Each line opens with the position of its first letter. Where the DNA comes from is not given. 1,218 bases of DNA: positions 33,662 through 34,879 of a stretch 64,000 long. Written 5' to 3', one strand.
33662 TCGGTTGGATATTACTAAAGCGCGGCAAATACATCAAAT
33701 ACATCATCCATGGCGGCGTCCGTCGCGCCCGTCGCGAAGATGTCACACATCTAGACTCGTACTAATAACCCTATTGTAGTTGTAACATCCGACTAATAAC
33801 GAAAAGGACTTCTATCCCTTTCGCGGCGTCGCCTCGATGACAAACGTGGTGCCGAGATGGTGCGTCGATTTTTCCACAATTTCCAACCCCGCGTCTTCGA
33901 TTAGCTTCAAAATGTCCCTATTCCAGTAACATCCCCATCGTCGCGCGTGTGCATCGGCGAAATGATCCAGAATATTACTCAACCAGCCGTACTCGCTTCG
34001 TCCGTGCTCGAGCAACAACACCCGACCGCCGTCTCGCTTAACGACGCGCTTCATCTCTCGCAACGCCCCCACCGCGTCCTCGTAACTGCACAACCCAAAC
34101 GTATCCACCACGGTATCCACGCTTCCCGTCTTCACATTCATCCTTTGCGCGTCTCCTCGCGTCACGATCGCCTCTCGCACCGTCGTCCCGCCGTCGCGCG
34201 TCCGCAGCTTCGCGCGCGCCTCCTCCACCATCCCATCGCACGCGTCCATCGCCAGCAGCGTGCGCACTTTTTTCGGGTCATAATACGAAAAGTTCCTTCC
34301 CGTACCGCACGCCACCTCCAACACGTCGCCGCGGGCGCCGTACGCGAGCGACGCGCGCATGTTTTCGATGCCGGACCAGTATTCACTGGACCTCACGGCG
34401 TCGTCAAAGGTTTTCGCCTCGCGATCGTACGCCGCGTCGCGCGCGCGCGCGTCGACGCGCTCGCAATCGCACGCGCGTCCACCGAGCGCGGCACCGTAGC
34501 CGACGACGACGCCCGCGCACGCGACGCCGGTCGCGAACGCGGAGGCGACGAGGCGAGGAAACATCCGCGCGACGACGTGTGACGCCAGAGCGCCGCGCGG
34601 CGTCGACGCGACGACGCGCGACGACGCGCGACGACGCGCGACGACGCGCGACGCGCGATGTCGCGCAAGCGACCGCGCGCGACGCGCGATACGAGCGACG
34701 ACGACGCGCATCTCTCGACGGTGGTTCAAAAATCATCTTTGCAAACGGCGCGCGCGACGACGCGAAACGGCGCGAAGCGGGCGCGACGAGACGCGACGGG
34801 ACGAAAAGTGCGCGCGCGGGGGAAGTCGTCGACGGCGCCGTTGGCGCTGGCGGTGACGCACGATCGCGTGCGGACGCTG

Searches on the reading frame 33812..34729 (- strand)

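Call 8: search_protein_families(library=pfam, proteins=[window:33812-34729:-], max_evalue=0.001)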
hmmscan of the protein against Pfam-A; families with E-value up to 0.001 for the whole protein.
window:33812-34729:- (305 aa): 6 families
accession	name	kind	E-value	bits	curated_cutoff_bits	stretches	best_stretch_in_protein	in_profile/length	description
PF08241.18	Methyltransf_11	-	1.9e-14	54.5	21.2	1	137-234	1-91/95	Methyltransferase domain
PF13649.12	Methyltransf_25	-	2.9e-13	50.7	27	1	136-234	1-97/97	Methyltransferase domain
PF01209.24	Ubie_methyltran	-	3.7e-11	43.3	20.1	1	135-257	50-169/233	ubiE/COQ5 methyltransferase family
PF13489.12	Methyltransf_23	-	2.9e-09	37.3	27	1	130-286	20-163/164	Methyltransferase domain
PF08242.18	Methyltransf_12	-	8e-08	33.3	30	1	137-234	1-96/98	Methyltransferase domain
PF13847.12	Methyltransf_31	-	0.00026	21.1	27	1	135-280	6-144/145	Methyltransferase domain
